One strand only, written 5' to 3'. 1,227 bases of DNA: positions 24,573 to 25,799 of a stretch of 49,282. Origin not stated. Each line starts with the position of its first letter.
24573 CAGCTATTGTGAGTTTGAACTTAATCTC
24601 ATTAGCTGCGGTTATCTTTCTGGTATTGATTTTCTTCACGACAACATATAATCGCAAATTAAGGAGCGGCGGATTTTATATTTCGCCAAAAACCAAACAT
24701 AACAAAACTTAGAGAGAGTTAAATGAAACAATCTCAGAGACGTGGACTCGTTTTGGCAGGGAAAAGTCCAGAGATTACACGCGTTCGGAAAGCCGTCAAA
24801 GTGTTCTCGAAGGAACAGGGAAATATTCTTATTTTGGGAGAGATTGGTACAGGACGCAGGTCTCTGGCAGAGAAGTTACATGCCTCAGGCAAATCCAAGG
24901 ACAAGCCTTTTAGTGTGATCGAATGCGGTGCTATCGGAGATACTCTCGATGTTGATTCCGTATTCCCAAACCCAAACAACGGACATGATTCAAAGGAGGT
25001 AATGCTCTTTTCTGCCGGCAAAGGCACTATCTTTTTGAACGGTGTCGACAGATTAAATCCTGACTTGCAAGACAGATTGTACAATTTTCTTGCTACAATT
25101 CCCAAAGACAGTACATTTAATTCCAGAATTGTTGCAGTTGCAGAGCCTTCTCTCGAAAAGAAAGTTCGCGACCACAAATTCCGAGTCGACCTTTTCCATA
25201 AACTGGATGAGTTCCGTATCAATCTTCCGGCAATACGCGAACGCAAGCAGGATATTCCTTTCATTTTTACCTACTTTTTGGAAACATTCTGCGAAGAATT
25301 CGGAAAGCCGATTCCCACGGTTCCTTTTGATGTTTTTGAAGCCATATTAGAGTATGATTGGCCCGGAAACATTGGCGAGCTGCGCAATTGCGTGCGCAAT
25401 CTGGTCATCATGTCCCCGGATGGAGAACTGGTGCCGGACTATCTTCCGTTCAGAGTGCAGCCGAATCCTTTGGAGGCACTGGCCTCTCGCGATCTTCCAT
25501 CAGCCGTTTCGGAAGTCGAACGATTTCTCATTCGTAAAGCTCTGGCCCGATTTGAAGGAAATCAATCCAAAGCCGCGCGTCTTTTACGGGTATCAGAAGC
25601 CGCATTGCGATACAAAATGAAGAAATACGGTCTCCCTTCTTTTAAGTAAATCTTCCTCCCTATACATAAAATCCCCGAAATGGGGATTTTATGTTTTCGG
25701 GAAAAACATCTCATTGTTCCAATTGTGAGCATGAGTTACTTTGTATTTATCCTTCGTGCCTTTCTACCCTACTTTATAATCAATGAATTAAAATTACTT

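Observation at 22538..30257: Non-housekeeping island after dnaG: repeat exoprotein, AT-rich membrane pair, ATPase-dead bEBP-like regulator, Lon-like protease and exported transglutaminase-fold protein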

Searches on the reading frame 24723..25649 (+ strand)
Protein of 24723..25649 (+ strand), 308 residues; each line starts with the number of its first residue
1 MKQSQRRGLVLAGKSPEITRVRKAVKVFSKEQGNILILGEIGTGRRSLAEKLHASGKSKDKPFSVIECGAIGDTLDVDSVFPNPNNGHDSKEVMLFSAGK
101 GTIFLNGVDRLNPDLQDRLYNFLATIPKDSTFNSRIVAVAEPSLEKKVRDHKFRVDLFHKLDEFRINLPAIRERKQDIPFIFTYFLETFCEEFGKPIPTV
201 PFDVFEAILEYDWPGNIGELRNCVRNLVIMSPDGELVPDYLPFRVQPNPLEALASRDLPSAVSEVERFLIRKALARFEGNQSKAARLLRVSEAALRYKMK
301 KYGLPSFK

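Call 3: search_protein_families(library=pfam, proteins=[window:24723-25649:+], max_evalue=0.01)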
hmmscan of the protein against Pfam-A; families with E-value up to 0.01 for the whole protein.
window:24723-25649:+ (308 aa): 7 families
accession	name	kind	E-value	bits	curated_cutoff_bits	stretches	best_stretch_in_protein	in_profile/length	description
PF00158.32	Sigma54_activat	-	6.1e-22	78.5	20.2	1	12-166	2-167/168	Sigma-54 interaction domain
PF25601.1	AAA_lid_14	-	1.8e-19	69.8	27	1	172-249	1-78/87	AAA+ ATPase lid domain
PF14532.12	Sigma54_activ_2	-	3.4e-17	63.4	25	1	13-170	2-137/138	Sigma-54 interaction domain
PF02954.25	HTH_8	-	1.3e-13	50.9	22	1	262-302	2-42/42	Bacterial regulatory protein, Fis family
PF18024.7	HTH_50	-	0.00047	20.2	27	1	257-304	3-49/50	Helix-turn-helix domain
PF13191.12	AAA_16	-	0.0033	18.4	32.6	1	11-54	2-46/167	AAA ATPase domain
PF20720.3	nSTAND3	-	0.0057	16.8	27.2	1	21-172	7-141/155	Novel STAND NTPase 3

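Call 4: search_protein_families(library=ncbifam, proteins=[window:24723-25649:+], max_evalue=0.01)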
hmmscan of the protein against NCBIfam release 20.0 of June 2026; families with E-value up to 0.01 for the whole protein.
window:24723-25649:+ (308 aa): 26 families (the best 25 are shown)
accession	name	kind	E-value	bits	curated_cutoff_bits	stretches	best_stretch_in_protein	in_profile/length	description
NF041552.1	TF_PrdR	equivalog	4.9e-51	173.7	795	1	11-303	269-577/577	sigma-54 dependent transcriptional regulator PrdR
TIGR02915.1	PEP_resp_reg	equivalog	2.3e-45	155.3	502.6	1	5-304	137-444/445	PEP-CTERM-box response regulator transcription factor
NF008469.0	PRK11361.1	equivalog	3.2e-39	134.9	714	1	13-304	147-456/461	acetoacetate metabolism transcriptional regulator AtoC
TIGR02329.1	propionate_PrpR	equivalog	4.5e-39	134.5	499.2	1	11-300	214-525/526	propionate catabolism operon regulatory protein PrpR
NF051870.1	NAssimRespRegNtrX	equivalog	1.5e-38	132.9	600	1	9-304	139-452/452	nitrogen assimilation response regulator NtrX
NF008485.2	PRK11388.1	equivalog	1.8e-38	132.3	551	1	11-304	334-637/643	dihydroxyacetone kinase operon transcriptional regulator DhaR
NF003451.0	PRK05022.1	equivalog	2.4e-38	132.1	476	1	6-304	187-510/512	nitric oxide reductase transcriptional regulator NorR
TIGR01818.1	ntrC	equivalog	1.9e-37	129.2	558.6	1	7-245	132-381/463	nitrogen regulation protein NR(I)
NF011953.0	PRK15424.1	equivalog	2.5e-37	128.7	703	1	10-301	220-533/538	propionate catabolism operon regulatory protein PrpR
TIGR01817.1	nifA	equivalog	6.2e-37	127.5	528.85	1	8-255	195-452/534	nif-specific transcriptional activator NifA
NF041906.1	V4R_TF_MobR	exception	3.5e-36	124.8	999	1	17-302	240-544/544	phenol degradation transcriptional regulator MobR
NF007689.0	PRK10365.1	equivalog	1.7e-35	122.7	760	1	11-299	141-439/441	sigma-54-dependent response regulator transcription factor ZraR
NF041946.1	LuxO_transreg_Vib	equivalog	3.8e-34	118.3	800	1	10-246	134-381/463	quorum-sensing sigma-54 dependent transcriptional regulator LuxO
TIGR02974.1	phageshock_pspF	equivalog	5.3e-34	117.9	443.55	2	13-230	3-232/336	phage shock protein operon transcriptional activator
NF008176.1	PRK10923.1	equivalog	1.7e-32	112.6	620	1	11-243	140-383/469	nitrogen regulation protein NR(I)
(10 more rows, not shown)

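Call 8: search_protein_families(library=padloc, proteins=[window:24723-25649:+], max_evalue=0.01)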
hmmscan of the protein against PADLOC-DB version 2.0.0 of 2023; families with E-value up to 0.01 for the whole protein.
window:24723-25649:+ (308 aa): 3 families
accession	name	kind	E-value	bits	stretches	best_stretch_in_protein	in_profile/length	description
PDLC01995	RtcR_PspF2--CARF_AAA_HTH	-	3.5e-45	153.1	1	11-304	169-480/481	-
PDLC01994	RtcR_PspF1--CARF_AAA_HTH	-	1.7e-15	55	1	11-301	160-467/468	-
PDLC01993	RtcR--CARF_AAA_HTH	-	2e-15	54.2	1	26-236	198-427/523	-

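Call 10: find_encoding_contigs(protein=window:24723-25649:+, flank=10000, max_places=10)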
Protein window:24723-25649:+ (308 aa): 3 contigs read that carry it; 3 places shown.
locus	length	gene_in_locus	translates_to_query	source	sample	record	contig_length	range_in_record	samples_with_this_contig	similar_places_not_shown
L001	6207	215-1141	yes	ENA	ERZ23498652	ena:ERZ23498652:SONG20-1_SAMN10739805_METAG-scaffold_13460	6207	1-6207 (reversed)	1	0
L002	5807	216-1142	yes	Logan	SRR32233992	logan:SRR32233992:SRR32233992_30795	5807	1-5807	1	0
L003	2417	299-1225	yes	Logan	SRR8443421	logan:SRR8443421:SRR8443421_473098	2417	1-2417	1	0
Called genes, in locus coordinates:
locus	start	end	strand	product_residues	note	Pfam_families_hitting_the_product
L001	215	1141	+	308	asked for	PF00158:Sigma54_activat, PF14532:Sigma54_activ_2, PF25601:AAA_lid_14, PF02954:HTH_8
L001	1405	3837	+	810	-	PF20437:LonC_helical, PF13654:AAA_32, PF20436:LonB_AAA-LID, PF05362:Lon_C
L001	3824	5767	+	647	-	PF12969:DUF3857, PF01841:Transglut_core, PF12970:DUF3858 (faint)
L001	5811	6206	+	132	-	?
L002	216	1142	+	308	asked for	PF00158:Sigma54_activat, PF14532:Sigma54_activ_2, PF25601:AAA_lid_14, PF02954:HTH_8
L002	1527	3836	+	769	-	PF20437:LonC_helical, PF13654:AAA_32, PF20436:LonB_AAA-LID, PF05362:Lon_C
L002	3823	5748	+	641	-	PF12969:DUF3857, PF01841:Transglut_core, PF12970:DUF3858 (weak)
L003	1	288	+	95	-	?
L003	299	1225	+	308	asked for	PF00158:Sigma54_activat, PF14532:Sigma54_activ_2, PF25601:AAA_lid_14, PF02954:HTH_8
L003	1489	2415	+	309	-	?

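Call 11: find_homologous_proteins(query=window:24723-25649:+, max_evalue=1e-20)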
Query window:24723-25649:+ (308 aa): 6540 proteins with E <= 1e-20 among 8000 candidates; the best 120 are listed.
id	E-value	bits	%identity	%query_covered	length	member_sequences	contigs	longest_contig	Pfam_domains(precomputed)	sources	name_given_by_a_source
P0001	5.9e-198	674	97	100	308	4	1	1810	PF00158.33,PF25601.2,PF02954.26,PF14532.13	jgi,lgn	-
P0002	1.4e-137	476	71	97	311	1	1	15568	PF00158.33,PF25601.2,PF02954.26,PF14532.13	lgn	-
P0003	6.2e-135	467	68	97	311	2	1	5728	PF00158.33,PF25601.2,PF02954.26,PF14532.13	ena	-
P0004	5.3e-133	461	67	97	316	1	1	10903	PF00158.33,PF25601.2,PF02954.26,PF14532.13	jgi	jgi:sigma-54 dependent transcriptional regulator, acetoin dehydrogenase operon transcriptional activ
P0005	7.2e-131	454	68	96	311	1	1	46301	PF00158.33,PF25601.2,PF02954.26,PF14532.13,PF13191.13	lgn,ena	-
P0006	1.3e-128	447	66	97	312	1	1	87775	PF00158.33,PF25601.2,PF02954.26,PF14532.13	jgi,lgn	jgi:DNA-binding NtrC family response regulator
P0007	8.8e-125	434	65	97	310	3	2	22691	PF00158.33,PF25601.2,PF02954.26,PF14532.13,PF07728.21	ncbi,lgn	-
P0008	6.4e-123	428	62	97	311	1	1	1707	PF00158.33,PF25601.2,PF02954.26,PF14532.13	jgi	jgi:DNA-binding NtrC family response regulator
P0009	1.2e-118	414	63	96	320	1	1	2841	PF00158.33,PF25601.2,PF02954.26,PF14532.13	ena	-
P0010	1.3e-116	407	60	97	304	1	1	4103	PF00158.33,PF25601.2,PF02954.26,PF14532.13,PF13191.13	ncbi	-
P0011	4.5e-116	405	60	97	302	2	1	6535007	PF00158.33,PF25601.2,PF02954.26,PF14532.13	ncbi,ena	-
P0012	5.3e-116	405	61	97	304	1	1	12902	PF00158.33,PF25601.2,PF02954.26,PF14532.13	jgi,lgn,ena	-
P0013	1.9e-115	403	61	97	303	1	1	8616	PF00158.33,PF25601.2,PF02954.26,PF14532.13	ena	-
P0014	9.6e-115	401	60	97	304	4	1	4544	PF00158.33,PF25601.2,PF02954.26,PF14532.13,PF13191.13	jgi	-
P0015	5.4e-114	399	58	97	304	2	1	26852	PF00158.33,PF25601.2,PF02954.26,PF14532.13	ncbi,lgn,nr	ncbi:sigma-54-dependent Fis family transcriptional regulator [candidate division KSB1 bacterium]|nr:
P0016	9.1e-113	395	60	97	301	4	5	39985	PF00158.33,PF25601.2,PF02954.26,PF14532.13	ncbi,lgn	-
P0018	1.2e-110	388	56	96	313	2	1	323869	PF00158.33,PF25601.2,PF02954.26,PF14532.13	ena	-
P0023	5.2e-102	359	54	99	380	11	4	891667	PF00158.33,PF25601.2,PF02954.26,PF14532.13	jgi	-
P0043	5.3e-78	280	45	96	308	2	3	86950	PF00158.33,PF25601.2,PF02954.26,PF18024.8,PF14532.13,PF07728.21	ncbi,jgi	-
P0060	7.7e-65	237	42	88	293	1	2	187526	PF00158.33,PF25601.2,PF02954.26,PF18024.8,PF14532.13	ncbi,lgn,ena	-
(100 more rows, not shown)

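Call 14: find_encoding_contigs(protein=P0011, flank=10000, max_places=2)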
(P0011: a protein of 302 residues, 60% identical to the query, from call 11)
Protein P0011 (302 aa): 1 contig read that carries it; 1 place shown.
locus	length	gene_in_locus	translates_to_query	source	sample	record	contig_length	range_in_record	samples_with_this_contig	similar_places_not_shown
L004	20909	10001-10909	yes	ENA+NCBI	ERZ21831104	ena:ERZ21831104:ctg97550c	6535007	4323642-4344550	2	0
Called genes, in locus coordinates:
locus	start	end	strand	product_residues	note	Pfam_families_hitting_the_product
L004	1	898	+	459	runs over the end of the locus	PF01171:ATP_bind_3, PF11734:TilS_C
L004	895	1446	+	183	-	PF00156:Pribosyltran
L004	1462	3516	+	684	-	PF06480:FtsH_ext, PF00004:AAA, PF17862:AAA_lid_3, PF01434:Peptidase_M41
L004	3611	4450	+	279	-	PF00809:Pterin_bind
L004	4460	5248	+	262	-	PF19293:CdaA_N, PF02457:DAC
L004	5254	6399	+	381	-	-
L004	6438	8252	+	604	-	PF01807:Zn_ribbon_DnaG, PF08275:DNAG_N, PF01751:Toprim (weak), PF13155:Toprim_2, PF13662:Toprim_4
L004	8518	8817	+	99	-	-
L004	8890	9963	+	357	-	-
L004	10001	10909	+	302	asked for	PF00158:Sigma54_activat, PF14532:Sigma54_activ_2, PF25601:AAA_lid_14, PF02954:HTH_8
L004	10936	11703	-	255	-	-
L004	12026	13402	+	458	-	PF00291:PALP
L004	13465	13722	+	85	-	-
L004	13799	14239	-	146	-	-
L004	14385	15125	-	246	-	PF20247:DUF6602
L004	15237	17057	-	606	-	PF05359:DUF748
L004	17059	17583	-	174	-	PF09835:DUF2062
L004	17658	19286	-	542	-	PF00082:Peptidase_S8, PF00404:Dockerin_1 (weak)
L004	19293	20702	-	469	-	PF01566:Nramp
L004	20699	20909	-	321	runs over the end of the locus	PF00389:2-Hacid_dh, PF02826:2-Hacid_dh_C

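Call 15: find_encoding_contigs(protein=P0023, flank=10000, max_places=2)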
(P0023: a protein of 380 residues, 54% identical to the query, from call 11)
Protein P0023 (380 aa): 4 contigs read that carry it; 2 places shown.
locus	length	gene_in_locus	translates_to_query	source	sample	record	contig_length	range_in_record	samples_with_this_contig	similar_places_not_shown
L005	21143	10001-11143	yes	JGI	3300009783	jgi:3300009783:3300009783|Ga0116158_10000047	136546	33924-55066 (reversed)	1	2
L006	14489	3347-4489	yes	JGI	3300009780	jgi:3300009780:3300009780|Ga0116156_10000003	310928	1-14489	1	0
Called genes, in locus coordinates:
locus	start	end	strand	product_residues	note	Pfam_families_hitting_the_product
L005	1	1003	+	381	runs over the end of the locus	-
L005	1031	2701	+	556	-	PF13185:GAF_2 (faint), PF01590:GAF (faint), PF13492:GAF_3 (faint), PF15714:SpoVT_C (faint), PF00211:Guanylate_cyc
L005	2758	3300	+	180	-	PF07385:Lyx_isomer (faint)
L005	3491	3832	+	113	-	-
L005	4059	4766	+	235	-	-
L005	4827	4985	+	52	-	-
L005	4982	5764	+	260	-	-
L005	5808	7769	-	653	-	PF00501:AMP-binding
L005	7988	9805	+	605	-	PF01807:Zn_ribbon_DnaG, PF08275:DNAG_N, PF01751:Toprim, PF13155:Toprim_2, PF13362:Toprim_3, PF13662:Toprim_4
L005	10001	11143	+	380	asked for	PF00158:Sigma54_activat, PF14532:Sigma54_activ_2, PF25601:AAA_lid_14, PF02954:HTH_8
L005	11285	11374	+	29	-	-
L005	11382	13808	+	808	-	PF20437:LonC_helical, PF13654:AAA_32, PF20436:LonB_AAA-LID, PF05362:Lon_C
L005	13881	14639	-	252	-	PF13419:HAD_2 (weak)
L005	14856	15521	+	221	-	PF03483:B3_4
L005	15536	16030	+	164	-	-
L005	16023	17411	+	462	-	PF01541:GIY-YIG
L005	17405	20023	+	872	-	PF00246:Peptidase_M14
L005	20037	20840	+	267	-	-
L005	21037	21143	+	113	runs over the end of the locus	PF01740:STAS, PF13466:STAS_2 (weak)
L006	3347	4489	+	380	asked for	PF00158:Sigma54_activat, PF14532:Sigma54_activ_2, PF25601:AAA_lid_14, PF02954:HTH_8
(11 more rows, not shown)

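Call 16: find_encoding_contigs(protein=P0043, flank=10000, max_places=2)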
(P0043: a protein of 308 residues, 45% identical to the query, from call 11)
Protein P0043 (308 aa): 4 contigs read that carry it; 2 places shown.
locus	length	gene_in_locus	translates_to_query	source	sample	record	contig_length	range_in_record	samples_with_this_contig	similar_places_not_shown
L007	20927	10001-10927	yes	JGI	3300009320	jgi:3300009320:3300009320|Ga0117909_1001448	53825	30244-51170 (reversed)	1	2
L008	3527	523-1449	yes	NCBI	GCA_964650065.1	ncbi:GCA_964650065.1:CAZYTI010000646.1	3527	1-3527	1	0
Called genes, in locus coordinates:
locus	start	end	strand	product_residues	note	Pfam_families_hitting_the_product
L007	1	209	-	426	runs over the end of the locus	PF09972:DUF2207, PF20990:DUF2207_C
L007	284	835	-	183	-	PF04011:LemA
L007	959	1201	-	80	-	-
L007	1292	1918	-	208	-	-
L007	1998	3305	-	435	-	-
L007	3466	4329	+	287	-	PF01925:TauE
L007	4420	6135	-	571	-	PF01019:G_glu_transpept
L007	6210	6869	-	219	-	-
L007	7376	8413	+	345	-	PF05544:Pro_racemase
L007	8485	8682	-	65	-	-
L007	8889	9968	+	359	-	-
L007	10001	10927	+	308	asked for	PF00158:Sigma54_activat, PF14532:Sigma54_activ_2, PF07728:AAA_5, PF25601:AAA_lid_14, PF02954:HTH_8, PF18024:HTH_50 (weak)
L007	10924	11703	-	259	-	PF00515:TPR_1 (weak), PF13174:TPR_6 (faint), PF13176:TPR_7 (faint), PF13181:TPR_8 (faint), PF13424:TPR_12 (faint), PF13432:TPR_16, PF00515:TPR_1 (weak), PF07719:TPR_2 (weak), +2 more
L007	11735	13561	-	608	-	PF13584:BatD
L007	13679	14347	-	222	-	PF13432:TPR_16 (weak), PF00515:TPR_1 (weak), PF13414:TPR_11 (weak), PF13424:TPR_12, PF00515:TPR_1, PF07719:TPR_2, PF13181:TPR_8 (weak), PF13414:TPR_11 (weak), +4 more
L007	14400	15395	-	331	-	PF00092:VWA, PF13519:VWA_2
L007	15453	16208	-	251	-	PF06707:DUF1194 (faint), PF00092:VWA, PF13519:VWA_2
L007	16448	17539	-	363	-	PF13584:BatD (weak)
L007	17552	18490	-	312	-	-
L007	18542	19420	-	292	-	PF01882:DUF58, PF13519:VWA_2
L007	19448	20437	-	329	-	PF20030:bpMoxR, PF07726:AAA_3, PF07728:AAA_5, PF17863:AAA_lid_2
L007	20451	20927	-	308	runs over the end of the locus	PF13584:BatD (weak)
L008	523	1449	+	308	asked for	PF00158:Sigma54_activat, PF14532:Sigma54_activ_2, PF07728:AAA_5, PF25601:AAA_lid_14, PF02954:HTH_8, PF18024:HTH_50 (weak)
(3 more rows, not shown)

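Call 23: find_related_loci(query=A2, collection=genome_contigs, flank=10000)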
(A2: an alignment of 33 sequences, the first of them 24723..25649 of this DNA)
Query A2 (308 aa) in genome_contigs; peptide patterns used: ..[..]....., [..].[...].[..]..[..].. (x = any residue, [..] = any of these).
600 stretches matched a pattern (row limit reached: there are more); 599 encode a relative of the query (tblastn E <= 1e-3); the best 80 are kept; 80 distinct loci.
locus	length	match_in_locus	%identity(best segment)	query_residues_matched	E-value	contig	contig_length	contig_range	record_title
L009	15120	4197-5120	54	1-306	2e-105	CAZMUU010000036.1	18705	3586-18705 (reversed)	MAG TPA_asm: uncultured Cytophagia bacterium isolate binchicken_co15_217 genome assembly, contig: NODE_1639_length_18705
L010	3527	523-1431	45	10-304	9e-85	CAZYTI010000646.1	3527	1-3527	MAG TPA_asm: uncultured bacterium isolate binchicken_co97_67 genome assembly, contig: NODE_88243_length_3527_cov_3.21716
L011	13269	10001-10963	32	2-304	4e-47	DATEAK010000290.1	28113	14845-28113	MAG TPA_asm: bacterium isolate SMAG_U8216 k141_3215284, whole genome shotgun sequence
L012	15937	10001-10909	32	11-304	5e-47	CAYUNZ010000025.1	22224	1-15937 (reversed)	MAG TPA_asm: uncultured Desulfohalobiaceae bacterium isolate binchicken_co13_393 genome assembly, contig: NODE_3128_leng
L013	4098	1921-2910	31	11-304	4e-45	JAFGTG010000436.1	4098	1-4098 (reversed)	MAG: Sedimentisphaerales bacterium isolate Zod_Metabat.96 k87_9606198, whole genome shotgun sequence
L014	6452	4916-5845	33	11-304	1e-44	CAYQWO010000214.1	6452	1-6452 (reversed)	MAG TPA_asm: uncultured Syntrophaceae bacterium isolate SRP231805_co1_105 genome assembly, contig: NODE_12795_length_645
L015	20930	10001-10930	32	11-304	2e-44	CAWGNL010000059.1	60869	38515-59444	MAG: uncultured bacterium isolate MFD01112.bin.2.36 genome assembly, contig: contig_18781, whole genome shotgun sequence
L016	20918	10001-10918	32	11-303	3e-44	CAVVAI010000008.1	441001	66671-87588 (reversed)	MAG: uncultured beta proteobacterium isolate MFD04212.bin.2.222 genome assembly, contig: contig_2769, whole genome shotg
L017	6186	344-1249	32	14-304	3e-44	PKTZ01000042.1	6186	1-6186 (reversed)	MAG: Desulfuromonas sp. isolate BM302 sc_7178, whole genome shotgun sequence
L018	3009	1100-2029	33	6-303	2e-44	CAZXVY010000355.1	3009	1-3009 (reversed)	MAG TPA_asm: uncultured Terriglobales bacterium isolate SRP119689_co1_251 genome assembly, contig: NODE_59735_length_300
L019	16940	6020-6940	30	14-304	7e-44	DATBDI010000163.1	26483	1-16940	MAG TPA_asm: Candidatus Udaeobacter sp. isolate SMAG_U5807 k141_6249527, whole genome shotgun sequence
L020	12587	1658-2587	31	11-304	1e-43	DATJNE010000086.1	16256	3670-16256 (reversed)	MAG TPA_asm: Acidobacteriaceae bacterium isolate SMAG_U14853 k141_4518774, whole genome shotgun sequence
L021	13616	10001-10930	31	13-305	1e-43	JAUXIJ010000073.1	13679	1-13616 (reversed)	MAG: Candidatus Cloacimonadota bacterium isolate CSMAG_2978 CSMAG_2978_k119_906146_length_13679_cov_7.9794, whole genome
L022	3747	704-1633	31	11-304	6e-43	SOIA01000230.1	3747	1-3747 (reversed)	MAG: Candidatus Aminicenantes bacterium isolate E29_bin11 NODE_15881_length_3747_cov_17.108072, whole genome shotgun seq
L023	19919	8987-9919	31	11-302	9e-43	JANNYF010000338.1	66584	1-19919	MAG: Blastocatellia bacterium isolate VAR_34_concoct_43 VAR_34_k141_430962, whole genome shotgun sequence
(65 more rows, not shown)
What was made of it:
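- Tried and rejected: The genome_contigs scan with the full REG alignment (call 23) was swamped by canonical bEBPs because one search pattern was generic.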

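Call 30: find_encoding_contigs(protein=P0018, flank=10000, max_places=1)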
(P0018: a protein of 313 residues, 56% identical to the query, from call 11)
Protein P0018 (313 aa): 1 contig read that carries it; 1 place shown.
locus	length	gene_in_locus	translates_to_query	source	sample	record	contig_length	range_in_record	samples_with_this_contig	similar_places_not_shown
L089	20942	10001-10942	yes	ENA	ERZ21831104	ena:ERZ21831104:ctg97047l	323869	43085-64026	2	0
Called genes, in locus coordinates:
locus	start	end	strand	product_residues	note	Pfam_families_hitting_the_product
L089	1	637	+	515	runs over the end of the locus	PF24575:TPR_Slam (faint), PF23914:TPR_CcmH_CycH (faint), PF00515:TPR_1 (faint), PF13174:TPR_6 (faint), PF13371:TPR_9 (faint), PF13428:TPR_14 (faint), PF13432:TPR_16 (faint), PF13431:TPR_17, +5 more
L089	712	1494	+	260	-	PF00809:Pterin_bind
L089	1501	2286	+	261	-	PF19293:CdaA_N, PF02457:DAC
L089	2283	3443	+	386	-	-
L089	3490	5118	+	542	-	PF01590:GAF (weak), PF13185:GAF_2 (faint), PF15714:SpoVT_C (faint), PF00211:Guanylate_cyc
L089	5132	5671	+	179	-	PF07385:Lyx_isomer (faint)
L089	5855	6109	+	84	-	-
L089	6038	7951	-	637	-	PF00501:AMP-binding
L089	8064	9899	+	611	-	PF01807:Zn_ribbon_DnaG, PF08275:DNAG_N, PF01751:Toprim, PF13155:Toprim_2, PF13362:Toprim_3, PF13662:Toprim_4, PF10410:DnaB_bind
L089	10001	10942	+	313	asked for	PF00158:Sigma54_activat, PF14532:Sigma54_activ_2, PF25601:AAA_lid_14, PF02954:HTH_8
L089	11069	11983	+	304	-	PF01261:AP_endonuc_2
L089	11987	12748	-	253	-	-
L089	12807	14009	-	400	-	PF00291:PALP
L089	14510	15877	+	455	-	PF00291:PALP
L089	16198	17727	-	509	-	-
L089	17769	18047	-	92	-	-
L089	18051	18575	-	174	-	PF09835:DUF2062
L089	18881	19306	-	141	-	PF07920:DUF1684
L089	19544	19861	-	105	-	PF00144:Beta-lactamase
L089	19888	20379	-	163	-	PF00144:Beta-lactamase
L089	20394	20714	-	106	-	PF00144:Beta-lactamase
